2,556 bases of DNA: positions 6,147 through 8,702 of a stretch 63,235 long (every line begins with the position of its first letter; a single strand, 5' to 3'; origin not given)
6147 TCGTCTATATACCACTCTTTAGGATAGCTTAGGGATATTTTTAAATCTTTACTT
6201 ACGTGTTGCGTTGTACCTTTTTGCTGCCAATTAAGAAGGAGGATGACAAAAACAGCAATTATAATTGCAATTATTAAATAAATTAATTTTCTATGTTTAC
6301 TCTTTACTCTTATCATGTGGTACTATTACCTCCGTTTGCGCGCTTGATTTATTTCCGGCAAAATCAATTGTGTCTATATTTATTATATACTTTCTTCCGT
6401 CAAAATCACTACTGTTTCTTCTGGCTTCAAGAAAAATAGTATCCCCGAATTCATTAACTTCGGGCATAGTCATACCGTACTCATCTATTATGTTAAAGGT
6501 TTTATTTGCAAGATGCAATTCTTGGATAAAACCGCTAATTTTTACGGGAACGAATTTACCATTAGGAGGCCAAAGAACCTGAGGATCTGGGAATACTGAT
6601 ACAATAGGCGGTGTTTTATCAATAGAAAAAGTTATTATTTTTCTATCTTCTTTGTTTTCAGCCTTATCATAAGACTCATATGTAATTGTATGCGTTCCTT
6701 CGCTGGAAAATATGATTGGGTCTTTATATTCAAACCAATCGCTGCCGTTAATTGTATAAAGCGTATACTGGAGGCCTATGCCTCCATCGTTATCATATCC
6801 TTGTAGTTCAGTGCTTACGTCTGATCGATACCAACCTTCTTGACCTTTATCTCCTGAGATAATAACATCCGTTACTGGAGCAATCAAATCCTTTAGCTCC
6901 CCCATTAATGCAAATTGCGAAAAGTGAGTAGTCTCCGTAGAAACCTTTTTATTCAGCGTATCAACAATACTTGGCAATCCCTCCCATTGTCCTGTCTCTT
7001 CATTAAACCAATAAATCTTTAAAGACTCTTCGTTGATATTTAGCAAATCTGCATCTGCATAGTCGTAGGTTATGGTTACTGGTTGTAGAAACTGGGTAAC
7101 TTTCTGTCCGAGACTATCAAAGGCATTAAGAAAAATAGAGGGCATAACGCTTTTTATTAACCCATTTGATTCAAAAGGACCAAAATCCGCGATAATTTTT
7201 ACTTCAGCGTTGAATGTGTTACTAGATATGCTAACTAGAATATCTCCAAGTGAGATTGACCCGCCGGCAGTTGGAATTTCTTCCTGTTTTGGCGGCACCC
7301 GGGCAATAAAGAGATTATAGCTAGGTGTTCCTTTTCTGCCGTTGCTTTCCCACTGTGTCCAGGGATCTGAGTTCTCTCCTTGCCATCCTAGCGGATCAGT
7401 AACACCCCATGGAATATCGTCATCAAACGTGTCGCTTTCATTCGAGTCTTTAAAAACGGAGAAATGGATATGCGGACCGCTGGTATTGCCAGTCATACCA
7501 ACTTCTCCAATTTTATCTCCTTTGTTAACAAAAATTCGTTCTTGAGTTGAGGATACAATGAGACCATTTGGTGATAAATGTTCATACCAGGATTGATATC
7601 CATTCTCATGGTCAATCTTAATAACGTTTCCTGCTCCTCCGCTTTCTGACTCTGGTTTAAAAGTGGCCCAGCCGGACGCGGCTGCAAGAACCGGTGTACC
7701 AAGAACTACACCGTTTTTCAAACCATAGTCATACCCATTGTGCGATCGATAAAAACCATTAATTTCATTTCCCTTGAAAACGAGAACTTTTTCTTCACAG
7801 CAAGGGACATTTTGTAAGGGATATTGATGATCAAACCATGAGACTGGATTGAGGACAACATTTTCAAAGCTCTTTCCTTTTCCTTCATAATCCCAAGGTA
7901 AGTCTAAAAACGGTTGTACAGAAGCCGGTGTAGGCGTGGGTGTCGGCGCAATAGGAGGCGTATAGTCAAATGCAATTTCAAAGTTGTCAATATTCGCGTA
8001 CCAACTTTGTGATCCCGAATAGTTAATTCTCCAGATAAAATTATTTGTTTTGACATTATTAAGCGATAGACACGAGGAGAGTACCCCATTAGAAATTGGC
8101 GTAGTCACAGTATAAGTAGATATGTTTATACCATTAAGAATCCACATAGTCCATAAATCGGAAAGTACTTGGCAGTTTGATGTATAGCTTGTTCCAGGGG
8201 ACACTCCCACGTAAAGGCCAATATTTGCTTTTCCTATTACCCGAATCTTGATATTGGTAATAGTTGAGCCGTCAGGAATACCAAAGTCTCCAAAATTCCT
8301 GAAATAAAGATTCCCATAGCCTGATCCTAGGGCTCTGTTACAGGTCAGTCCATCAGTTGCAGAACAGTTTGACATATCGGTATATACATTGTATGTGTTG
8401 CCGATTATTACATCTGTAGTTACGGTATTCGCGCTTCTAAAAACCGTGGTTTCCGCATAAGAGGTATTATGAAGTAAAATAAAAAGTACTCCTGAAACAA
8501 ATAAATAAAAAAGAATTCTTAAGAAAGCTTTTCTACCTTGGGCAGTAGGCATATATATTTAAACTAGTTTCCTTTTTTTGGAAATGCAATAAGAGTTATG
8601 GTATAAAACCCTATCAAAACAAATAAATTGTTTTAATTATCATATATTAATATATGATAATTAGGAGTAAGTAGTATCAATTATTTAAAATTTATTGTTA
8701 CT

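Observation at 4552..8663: Three identical perfect palindromes flank a YerC/TrpR-like regulator and a secreted M23 peptidase operon: candidate operator set of a local regulon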

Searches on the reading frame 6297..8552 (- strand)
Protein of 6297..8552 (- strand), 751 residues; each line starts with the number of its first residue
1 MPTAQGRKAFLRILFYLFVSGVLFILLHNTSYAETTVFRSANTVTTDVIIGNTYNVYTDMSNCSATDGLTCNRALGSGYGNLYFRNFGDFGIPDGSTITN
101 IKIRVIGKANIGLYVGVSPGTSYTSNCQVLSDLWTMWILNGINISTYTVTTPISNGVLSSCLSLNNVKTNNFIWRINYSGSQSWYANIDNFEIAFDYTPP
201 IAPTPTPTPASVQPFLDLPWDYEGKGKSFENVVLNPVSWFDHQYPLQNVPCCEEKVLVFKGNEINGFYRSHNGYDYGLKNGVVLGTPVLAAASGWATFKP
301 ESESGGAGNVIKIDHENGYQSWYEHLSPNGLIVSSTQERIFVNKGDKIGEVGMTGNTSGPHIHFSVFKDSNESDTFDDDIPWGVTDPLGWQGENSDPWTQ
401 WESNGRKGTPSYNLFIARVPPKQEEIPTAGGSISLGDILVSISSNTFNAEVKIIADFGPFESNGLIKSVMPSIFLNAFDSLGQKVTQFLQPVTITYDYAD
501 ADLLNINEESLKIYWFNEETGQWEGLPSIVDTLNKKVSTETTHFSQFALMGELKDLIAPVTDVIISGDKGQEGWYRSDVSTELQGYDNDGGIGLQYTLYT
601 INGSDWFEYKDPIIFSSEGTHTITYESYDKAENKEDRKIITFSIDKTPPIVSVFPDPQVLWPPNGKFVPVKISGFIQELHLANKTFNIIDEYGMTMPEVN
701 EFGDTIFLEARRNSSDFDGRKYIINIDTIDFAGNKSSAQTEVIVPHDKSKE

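Call 7: search_protein_families(library=pfam, proteins=[window:6297-8552:-], max_evalue=0.01)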
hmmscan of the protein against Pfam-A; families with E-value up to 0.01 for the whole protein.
window:6297-8552:- (751 aa): 1 family
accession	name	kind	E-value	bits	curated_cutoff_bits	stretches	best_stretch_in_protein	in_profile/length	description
PF01551.29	Peptidase_M23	-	1.3e-20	73.8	28.7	1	271-373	3-94/96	Peptidase family M23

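Call 8: search_protein_families(library=ncbifam, proteins=[window:6297-8552:-], max_evalue=0.01)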
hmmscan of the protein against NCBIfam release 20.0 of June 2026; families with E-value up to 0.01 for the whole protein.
window:6297-8552:- (751 aa): 13 families
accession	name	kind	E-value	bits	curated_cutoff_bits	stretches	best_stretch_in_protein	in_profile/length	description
NF052336.1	PdgHdaseHSB100310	equivalog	5e-16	58.9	500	1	268-372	47-147/316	peptidoglycan hydrolase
NF047446.1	barrel_OmpL47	domain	5.4e-15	55.6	40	1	588-644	12-68/68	OmpL47-type beta-barrel domain-containing protein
NF053825.1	PdgNdpepShyA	equivalog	2.5e-12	46.2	700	1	266-382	291-396/425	peptidoglycan DD-endopeptidase ShyA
NF047441.1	Lepto_OmpL47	equivalog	4.7e-12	46.2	250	1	576-661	72-155/336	multi-beta-barrel domain surface protein OmpL47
NF008652.0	PRK11649.1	equivalog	2.3e-11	43.1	341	1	262-370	304-401/439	murein DD-endopeptidase MepM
NF052530.1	Heli_ShapePgp3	exception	4.9e-11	42.3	300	1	272-375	164-260/270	peptidoglycan metallopeptidase Pgp3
NF050804.1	CellDivDipMCaul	equivalog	5.1e-08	32.2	900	1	277-366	530-613/634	cell division endopeptidase DipM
NF053824.1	PdgNdpepShyC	equivalog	6e-08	32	700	1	264-366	289-380/429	peptidoglycan DD-endopeptidase ShyC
NF041208.1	celldiv_DipM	equivalog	2.2e-06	27.2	740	1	280-371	324-409/419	cell division endopeptidase DipM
NF053738.1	S2SprSpoIIQBc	equivalog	2.8e-05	23.8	250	1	265-372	116-216/232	stage II sporulation protein SpoIIQ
NF040883.1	amid_act_ActS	equivalog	3.4e-05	23.2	375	1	268-366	129-220/242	amidase activator ActS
NF008123.1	PRK10871.1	equivalog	4.2e-05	23.1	311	1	264-366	255-349/365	murein hydrolase activator NlpD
NF052529.1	PG_M23_Pgp6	exception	0.00057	18.7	600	1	274-367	334-420/452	peptidoglycan metallopeptidase Pgp6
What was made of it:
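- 6297..8552 (-): 751-aa secreted M23 metallopeptidase with an OmpL47-type beta-barrel domain. Candidate target gene. Pfam PF01551 and NCBIfam hits (calls 7, 8).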

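Call 62: find_homologous_proteins(query=window:6297-8552:-, max_evalue=1e-30)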
Query window:6297-8552:- (751 aa): 211 proteins with E <= 1e-30 among 8000 candidates; the best 120 are listed.
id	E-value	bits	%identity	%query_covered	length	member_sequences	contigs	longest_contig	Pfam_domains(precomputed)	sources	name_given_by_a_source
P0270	0.0e+0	1748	100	100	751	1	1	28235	PF01551.30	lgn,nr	nr:peptidoglycan DD-metalloendopeptidase family protein [Candidatus Levybacteria bacterium]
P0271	0.0e+0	1157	67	86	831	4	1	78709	PF01551.30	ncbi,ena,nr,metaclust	ncbi:MAG: hypothetical protein A3A51_03975 [Candidatus Levybacteria bacterium RIFCSPLOWO2_01_FULL_39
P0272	0.0e+0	1087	61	99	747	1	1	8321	PF01551.30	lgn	-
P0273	0.0e+0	1051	72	69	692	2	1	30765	PF01551.30,PF19077.7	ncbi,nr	ncbi:MAG: M23 family metallopeptidase [Candidatus Levybacteria bacterium]|nr:M23 family metallopepti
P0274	0.0e+0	1023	64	91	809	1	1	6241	PF01551.30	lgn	-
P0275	3.8e-281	953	58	96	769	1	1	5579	PF01551.30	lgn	-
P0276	3.1e-275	933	55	86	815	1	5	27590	PF01551.30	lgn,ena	-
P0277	3.5e-267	907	64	80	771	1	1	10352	PF01551.30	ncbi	-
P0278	2.7e-250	851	50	86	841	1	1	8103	PF01551.30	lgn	-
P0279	1.3e-239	816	47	87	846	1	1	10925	PF01551.30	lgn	-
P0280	1.4e-236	806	77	59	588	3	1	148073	PF01551.30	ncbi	-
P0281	7.3e-234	797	53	60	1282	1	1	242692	PF01551.30,PF00415.25,PF13540.13,PF25384.2,PF19077.7,PF25390.2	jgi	jgi:murein DD-endopeptidase MepM/ murein hydrolase activator NlpD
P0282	1.4e-231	789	51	61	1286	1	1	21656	PF01551.30,PF00415.25,PF13540.13,PF25384.2,PF19077.7,PF25390.2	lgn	-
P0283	3.9e-228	778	54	85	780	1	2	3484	PF01551.30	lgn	-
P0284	1.1e-226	773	52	59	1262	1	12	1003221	PF01551.30,PF00415.25,PF13540.13,PF25384.2,PF19077.7,PF25390.2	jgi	jgi:murein DD-endopeptidase MepM/ murein hydrolase activator NlpD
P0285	1.9e-225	769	47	86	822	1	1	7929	PF01551.30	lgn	-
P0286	4.6e-225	768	45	87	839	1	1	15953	PF01551.30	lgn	-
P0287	3.2e-221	755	52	75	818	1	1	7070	PF01551.30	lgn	-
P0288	4.9e-220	751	70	59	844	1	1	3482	PF01551.30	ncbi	-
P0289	6.8e-215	734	70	58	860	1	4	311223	PF01551.30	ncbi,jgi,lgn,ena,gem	-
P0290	7.4e-212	724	61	59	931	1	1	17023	PF01551.30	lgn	-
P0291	2.6e-211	722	47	59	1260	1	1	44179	PF01551.30,PF00415.25,PF13540.13,PF25390.2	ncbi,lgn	-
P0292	1.9e-204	699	52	61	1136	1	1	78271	PF07646.22,PF01551.30,PF13418.13,PF13964.13,PF24681.2,PF13415.13,PF24981.2,PF01344.32,PF25210.2,PF19077.7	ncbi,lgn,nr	ncbi:MAG TPA: peptidoglycan DD-metalloendopeptidase family protein [Candidatus Limnocylindrales bact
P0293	1.6e-202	693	44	83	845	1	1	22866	PF01551.30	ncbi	-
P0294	6.9e-200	684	56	72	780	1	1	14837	PF01551.30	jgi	jgi:murein DD-endopeptidase MepM/ murein hydrolase activator NlpD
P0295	7.8e-199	681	54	58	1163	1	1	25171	PF01551.30,PF13360.14,PF13570.14,PF19077.7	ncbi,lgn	-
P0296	3.8e-195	669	44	96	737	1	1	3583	PF01551.30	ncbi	-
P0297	3.8e-195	669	58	59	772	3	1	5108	PF01551.30,PF19077.7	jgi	-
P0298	4.1e-195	668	61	61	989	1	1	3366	PF01551.30,PF00415.25,PF13540.13,PF25384.2,PF25390.2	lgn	-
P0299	6.7e-195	668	53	72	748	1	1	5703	PF01551.30,PF19077.7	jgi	-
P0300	9.0e-193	661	56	59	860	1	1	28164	PF01551.30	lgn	-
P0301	1.9e-191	656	53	73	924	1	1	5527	PF01551.30,PF00415.25,PF13540.13,PF25384.2,PF25390.2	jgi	jgi:alpha-tubulin suppressor-like RCC1 family protein/murein DD-endopeptidase MepM/ murein hydrolase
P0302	9.5e-191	654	43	98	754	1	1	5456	PF01551.30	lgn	-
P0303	4.0e-189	649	53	72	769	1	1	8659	PF01551.30,PF06439.19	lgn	-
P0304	1.2e-188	647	61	59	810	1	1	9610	PF01551.30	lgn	-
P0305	2.7e-188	646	48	84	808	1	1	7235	PF01551.30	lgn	-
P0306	4.4e-188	645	49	82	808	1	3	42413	PF01551.30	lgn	-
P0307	5.2e-188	645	48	84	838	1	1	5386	PF01551.30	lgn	-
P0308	1.3e-187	644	52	72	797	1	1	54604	PF01551.30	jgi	jgi:hypothetical protein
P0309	2.1e-186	640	61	60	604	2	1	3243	PF01551.30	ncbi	ncbi:MAG: peptidoglycan DD-metalloendopeptidase family protein, partial [Patescibacteria group bacte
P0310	4.0e-184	632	49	78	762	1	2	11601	PF01551.30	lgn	-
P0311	6.4e-184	631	56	60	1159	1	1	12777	PF01551.30,PF00415.25,PF13540.13,PF25384.2,PF19077.7,PF25390.2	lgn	-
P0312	1.0e-183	631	50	73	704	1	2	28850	PF01551.30,PF19077.7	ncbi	-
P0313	3.1e-182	626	47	88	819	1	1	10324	PF01551.30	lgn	-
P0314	5.7e-181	622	51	72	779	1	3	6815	PF01551.30,PF06439.19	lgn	-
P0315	1.7e-180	620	59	60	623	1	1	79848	PF01551.30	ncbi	ncbi:MAG: peptidoglycan DD-metalloendopeptidase family protein, partial [Patescibacteria group bacte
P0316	3.3e-179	616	42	96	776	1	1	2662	PF01551.30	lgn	-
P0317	4.4e-179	615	52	72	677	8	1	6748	PF01551.30,PF19077.7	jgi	-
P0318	6.3e-179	615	51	71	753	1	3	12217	PF01551.30,PF19077.7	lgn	-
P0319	1.3e-178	614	40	77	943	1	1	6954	PF01551.30,PF13750.13,PF19077.7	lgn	-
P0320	4.5e-178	612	51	72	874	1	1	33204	PF01551.30,PF08309.18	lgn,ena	-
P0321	1.3e-177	611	42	59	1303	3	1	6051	PF01551.30,PF00415.25,PF13540.13,PF25384.2,PF25390.2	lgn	-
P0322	2.3e-176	606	59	62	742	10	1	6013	PF01551.30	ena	-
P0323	5.8e-176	605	44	98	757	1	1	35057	PF01551.30,PF19077.7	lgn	-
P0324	1.0e-175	604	57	59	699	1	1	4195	PF01551.30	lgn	-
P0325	1.5e-174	601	47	78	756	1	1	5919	PF01551.30,PF06439.19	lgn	-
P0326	1.7e-174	600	58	59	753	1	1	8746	PF01551.30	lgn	-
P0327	2.9e-174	600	57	59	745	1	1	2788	PF01551.30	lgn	-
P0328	3.0e-173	596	57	59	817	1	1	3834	PF01551.30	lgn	-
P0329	3.1e-173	596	51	70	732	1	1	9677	PF01551.30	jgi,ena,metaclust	metaclust:\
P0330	8.0e-173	595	41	96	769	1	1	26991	PF01551.30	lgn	-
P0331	8.9e-173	595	52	59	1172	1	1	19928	PF01551.30,PF00415.25,PF13540.13,PF25384.2,PF25390.2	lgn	-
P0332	1.5e-172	594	42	96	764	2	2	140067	PF01551.30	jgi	-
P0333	6.7e-172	592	58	59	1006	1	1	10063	PF01551.30,PF13088.13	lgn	-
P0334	1.1e-170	588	56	59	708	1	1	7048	PF01551.30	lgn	-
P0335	1.3e-170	588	57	59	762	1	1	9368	PF01551.30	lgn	-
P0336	2.5e-169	583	44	59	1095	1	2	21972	PF01551.30,PF19077.7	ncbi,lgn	-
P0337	4.7e-167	576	44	88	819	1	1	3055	PF01551.30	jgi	jgi:murein DD-endopeptidase MepM/ murein hydrolase activator NlpD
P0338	9.8e-167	575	57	62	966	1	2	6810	PF07646.22,PF01551.30,PF13418.13,PF24681.2,PF13415.13,PF24981.2,PF01344.32,PF25210.2,PF24996.1,PF07250.18,PF13964.13,PF13854.13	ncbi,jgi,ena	-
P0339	2.2e-166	574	52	70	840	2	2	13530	PF01551.30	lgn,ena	-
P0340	7.6e-166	572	45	87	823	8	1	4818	PF01551.30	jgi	-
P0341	4.8e-165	569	44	58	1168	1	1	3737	PF07646.22,PF01551.30,PF13418.13,PF13964.13,PF24681.2,PF13415.13,PF13750.13,PF24981.2,PF01344.32,PF25210.2,PF19077.7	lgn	-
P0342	1.5e-164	567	42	58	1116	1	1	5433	PF01551.30,PF13290.14,PF19077.7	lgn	-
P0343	2.3e-164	567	55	60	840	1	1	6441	PF01551.30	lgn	-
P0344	2.3e-163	564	45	86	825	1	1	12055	PF01551.30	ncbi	-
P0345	4.3e-163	563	43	85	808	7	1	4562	PF01551.30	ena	-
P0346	5.8e-163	562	42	89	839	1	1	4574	PF01551.30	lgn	-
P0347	2.3e-162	560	55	60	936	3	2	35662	PF01551.30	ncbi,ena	-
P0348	4.7e-162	559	50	69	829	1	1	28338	PF01551.30,PF06439.19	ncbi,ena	-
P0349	6.4e-162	559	48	73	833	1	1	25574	PF01551.30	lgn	-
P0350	8.1e-161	555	45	62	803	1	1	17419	PF01551.30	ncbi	-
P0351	1.1e-159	551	54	63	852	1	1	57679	PF01551.30,PF06439.19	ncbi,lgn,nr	ncbi:MAG: peptidoglycan DD-metalloendopeptidase family protein [bacterium]|nr:peptidoglycan DD-metal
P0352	1.8e-159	551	41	96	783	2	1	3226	PF01551.30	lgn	-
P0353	1.4e-158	548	42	84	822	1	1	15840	PF01551.30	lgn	-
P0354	1.9e-157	544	42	84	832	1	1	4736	PF01551.30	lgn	-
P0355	1.2e-156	541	51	64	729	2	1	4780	PF01551.30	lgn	-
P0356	2.3e-156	540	52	63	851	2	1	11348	PF01551.30,PF06439.19,PF19077.7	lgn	-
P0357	4.7e-156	539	41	87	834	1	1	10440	PF01551.30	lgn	-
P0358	7.3e-153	529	37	58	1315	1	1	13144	PF01551.30,PF00415.25,PF13540.13,PF25384.2,PF25390.2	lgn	-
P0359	2.5e-152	527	44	81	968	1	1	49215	PF01551.30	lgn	-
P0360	5.1e-152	526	43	83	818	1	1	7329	PF01551.30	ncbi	-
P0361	5.6e-152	526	53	60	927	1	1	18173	PF01551.30,PF08309.18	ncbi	-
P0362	5.8e-152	526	34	59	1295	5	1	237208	PF01551.30,PF00415.25,PF13540.13,PF25390.2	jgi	jgi:alpha-tubulin suppressor-like RCC1 family protein/murein DD-endopeptidase MepM/ murein hydrolase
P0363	6.0e-152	526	43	83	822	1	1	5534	PF01551.30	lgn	-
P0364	9.5e-152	525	39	99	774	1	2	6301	PF01551.30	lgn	-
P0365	6.5e-151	522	42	83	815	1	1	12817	PF01551.30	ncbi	-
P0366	1.5e-150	521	43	85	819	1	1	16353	PF01551.30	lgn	-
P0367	1.1e-149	518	35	58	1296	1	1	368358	PF01551.30,PF00415.25,PF13540.13,PF25384.2,PF25390.2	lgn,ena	-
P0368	1.7e-149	518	43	83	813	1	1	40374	PF01551.30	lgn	-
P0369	4.8e-149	516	51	60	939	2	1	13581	PF01551.30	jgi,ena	-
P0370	7.6e-149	515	41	86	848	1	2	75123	PF01551.30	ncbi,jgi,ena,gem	-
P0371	3.0e-148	514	41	86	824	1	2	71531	PF01551.30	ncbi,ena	-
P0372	1.4e-147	511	49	61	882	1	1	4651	PF01551.30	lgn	-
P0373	1.9e-147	511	42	86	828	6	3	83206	PF01551.30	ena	-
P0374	5.1e-147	509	41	86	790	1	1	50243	PF01551.30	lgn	-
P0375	1.4e-146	508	34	59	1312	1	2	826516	PF01551.30,PF00415.25,PF13540.13,PF25384.2,PF25390.2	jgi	jgi:murein DD-endopeptidase MepM/ murein hydrolase activator NlpD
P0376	2.3e-146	507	49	60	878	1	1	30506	PF01551.30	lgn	-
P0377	2.8e-146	507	42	83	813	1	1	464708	PF01551.30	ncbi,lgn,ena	-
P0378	1.4e-145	505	41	88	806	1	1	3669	PF01551.30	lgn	-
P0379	5.5e-145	503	40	86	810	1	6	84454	PF01551.30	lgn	-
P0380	5.8e-145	503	33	64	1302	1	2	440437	PF01551.30,PF00415.25,PF13540.13,PF25390.2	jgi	jgi:murein DD-endopeptidase MepM/ murein hydrolase activator NlpD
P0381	2.2e-144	501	38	99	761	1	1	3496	PF01551.30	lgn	-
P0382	1.8e-143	498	41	83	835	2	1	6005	PF01551.30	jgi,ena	-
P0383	3.2e-142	494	49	60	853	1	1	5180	PF01551.30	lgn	-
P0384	4.6e-142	493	48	60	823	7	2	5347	PF01551.30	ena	-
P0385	4.3e-139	483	50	57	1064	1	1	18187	PF24996.1,PF07646.22,PF01551.30,PF13418.13,PF07250.18,PF13964.13,PF24681.2,PF13415.13,PF24981.2,PF01344.32,PF25210.2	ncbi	-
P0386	1.0e-138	482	41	85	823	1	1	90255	PF01551.30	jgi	-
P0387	3.4e-136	474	49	60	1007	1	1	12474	PF24996.1,PF07646.22,PF01551.30,PF13418.13,PF07250.18,PF13964.13,PF24681.2,PF13415.13,PF24981.2,PF01344.32,PF25210.2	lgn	-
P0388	7.3e-136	473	50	58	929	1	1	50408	PF01551.30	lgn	-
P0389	1.3e-135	472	48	59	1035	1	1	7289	PF01551.30,PF17164.11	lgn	-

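Call 63: find_encoding_contigs(protein=P0271, flank=6000, max_places=1)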
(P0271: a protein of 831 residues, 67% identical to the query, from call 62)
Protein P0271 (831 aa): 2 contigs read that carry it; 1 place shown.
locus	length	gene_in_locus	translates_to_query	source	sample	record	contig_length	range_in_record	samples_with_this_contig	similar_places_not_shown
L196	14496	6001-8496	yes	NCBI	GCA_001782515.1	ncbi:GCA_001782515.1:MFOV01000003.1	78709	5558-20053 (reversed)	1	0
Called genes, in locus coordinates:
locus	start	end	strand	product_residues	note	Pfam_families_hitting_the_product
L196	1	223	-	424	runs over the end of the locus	PF02885:Glycos_trans_3N, PF00591:Glycos_transf_3, PF07831:PYNP_C (weak)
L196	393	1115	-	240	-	PF04203:Sortase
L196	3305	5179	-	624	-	PF01411:tRNA-synt_2c, PF07973:tRNA_SAD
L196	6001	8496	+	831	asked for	PF01551:Peptidase_M23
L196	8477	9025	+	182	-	PF18933:PsbP_2 (weak)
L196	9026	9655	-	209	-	-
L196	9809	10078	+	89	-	-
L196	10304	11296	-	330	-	PF02661:Fic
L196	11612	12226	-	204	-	-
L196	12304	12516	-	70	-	-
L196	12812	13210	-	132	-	-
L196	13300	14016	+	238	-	PF20582:UPF0758_N, PF04002:RadC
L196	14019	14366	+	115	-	PF03819:MazG (weak), PF12643:MazG-like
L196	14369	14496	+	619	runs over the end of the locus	PF04851:ResIII (faint), PF00004:AAA (weak), PF09848:SLFN-g3_helicase, PF13604:AAA_30 (weak)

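Call 64: find_encoding_contigs(protein=P0273, flank=6000, max_places=1)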
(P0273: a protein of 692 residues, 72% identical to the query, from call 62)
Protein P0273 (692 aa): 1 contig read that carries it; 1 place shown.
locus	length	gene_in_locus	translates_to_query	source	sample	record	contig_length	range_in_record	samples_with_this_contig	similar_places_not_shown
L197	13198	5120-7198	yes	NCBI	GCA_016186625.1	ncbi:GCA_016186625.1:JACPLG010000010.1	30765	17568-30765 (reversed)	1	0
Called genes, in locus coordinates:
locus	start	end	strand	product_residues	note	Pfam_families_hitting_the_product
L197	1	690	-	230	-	?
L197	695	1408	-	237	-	-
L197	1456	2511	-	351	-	-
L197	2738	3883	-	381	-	-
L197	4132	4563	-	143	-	PF01371:Trp_repressor (weak)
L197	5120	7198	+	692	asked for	PF01551:Peptidase_M23, PF19077:Big_13 (faint)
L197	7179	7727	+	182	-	-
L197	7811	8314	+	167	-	-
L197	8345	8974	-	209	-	PF02163:Peptidase_M50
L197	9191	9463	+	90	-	PF00830:Ribosomal_L28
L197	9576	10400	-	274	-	PF00551:Formyl_trans_N, PF02911:Formyl_trans_C (faint)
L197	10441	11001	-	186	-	PF01327:Pep_deformylase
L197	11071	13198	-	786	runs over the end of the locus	PF04932:Wzy_C, PF13431:TPR_17 (faint), PF13181:TPR_8 (faint), PF13414:TPR_11 (faint)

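Call 65: find_encoding_contigs(protein=P0276, flank=6000, max_places=1)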
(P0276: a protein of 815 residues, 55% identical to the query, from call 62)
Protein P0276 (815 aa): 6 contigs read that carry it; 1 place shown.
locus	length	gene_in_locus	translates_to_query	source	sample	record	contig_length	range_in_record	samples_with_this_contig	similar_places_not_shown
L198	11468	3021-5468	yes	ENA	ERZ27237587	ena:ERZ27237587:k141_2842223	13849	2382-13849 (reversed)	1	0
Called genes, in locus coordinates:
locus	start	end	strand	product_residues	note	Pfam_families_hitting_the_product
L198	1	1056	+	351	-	?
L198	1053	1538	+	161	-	PF07963:N_methyl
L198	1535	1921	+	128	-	-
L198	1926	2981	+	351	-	-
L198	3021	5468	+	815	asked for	PF01551:Peptidase_M23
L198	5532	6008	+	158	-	PF07963:N_methyl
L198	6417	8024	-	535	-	PF13185:GAF_2 (faint), PF00512:HisKA, PF02518:HATPase_c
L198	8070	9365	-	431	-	PF00682:HMGL-like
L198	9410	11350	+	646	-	PF00694:Aconitase_C (weak), PF00330:Aconitase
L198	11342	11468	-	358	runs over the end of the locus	-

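Call 66: find_encoding_contigs(protein=P0272, flank=6000, max_places=1)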
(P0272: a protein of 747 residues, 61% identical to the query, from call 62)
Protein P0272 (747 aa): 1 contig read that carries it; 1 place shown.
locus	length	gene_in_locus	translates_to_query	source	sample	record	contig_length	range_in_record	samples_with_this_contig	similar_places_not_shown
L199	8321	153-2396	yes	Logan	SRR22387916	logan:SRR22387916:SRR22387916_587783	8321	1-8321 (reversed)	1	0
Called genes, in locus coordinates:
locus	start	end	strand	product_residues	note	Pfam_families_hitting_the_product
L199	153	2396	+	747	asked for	PF01551:Peptidase_M23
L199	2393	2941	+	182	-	-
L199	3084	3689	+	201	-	-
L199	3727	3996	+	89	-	-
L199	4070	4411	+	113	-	-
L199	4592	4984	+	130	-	PF00903:Glyoxalase, PF22677:Ble-like_N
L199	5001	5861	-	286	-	-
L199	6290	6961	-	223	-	-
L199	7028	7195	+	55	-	-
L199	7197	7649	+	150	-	PF02325:CCB3_YggT (weak)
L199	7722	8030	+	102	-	-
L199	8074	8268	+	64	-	-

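Call 67: find_encoding_contigs(protein=P0277, flank=6000, max_places=1)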
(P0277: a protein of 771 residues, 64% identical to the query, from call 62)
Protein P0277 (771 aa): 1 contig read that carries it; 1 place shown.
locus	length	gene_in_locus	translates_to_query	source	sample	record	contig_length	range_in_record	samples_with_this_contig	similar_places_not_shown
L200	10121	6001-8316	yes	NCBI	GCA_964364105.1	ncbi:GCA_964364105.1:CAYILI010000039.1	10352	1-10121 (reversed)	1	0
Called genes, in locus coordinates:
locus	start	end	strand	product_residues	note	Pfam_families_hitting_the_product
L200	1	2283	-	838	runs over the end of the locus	?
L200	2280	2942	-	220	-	-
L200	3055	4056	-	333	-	-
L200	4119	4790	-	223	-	-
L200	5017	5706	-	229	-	PF01797:Y1_Tnp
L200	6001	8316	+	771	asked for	PF01551:Peptidase_M23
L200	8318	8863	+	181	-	-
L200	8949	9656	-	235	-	PF02163:Peptidase_M50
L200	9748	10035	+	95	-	PF00830:Ribosomal_L28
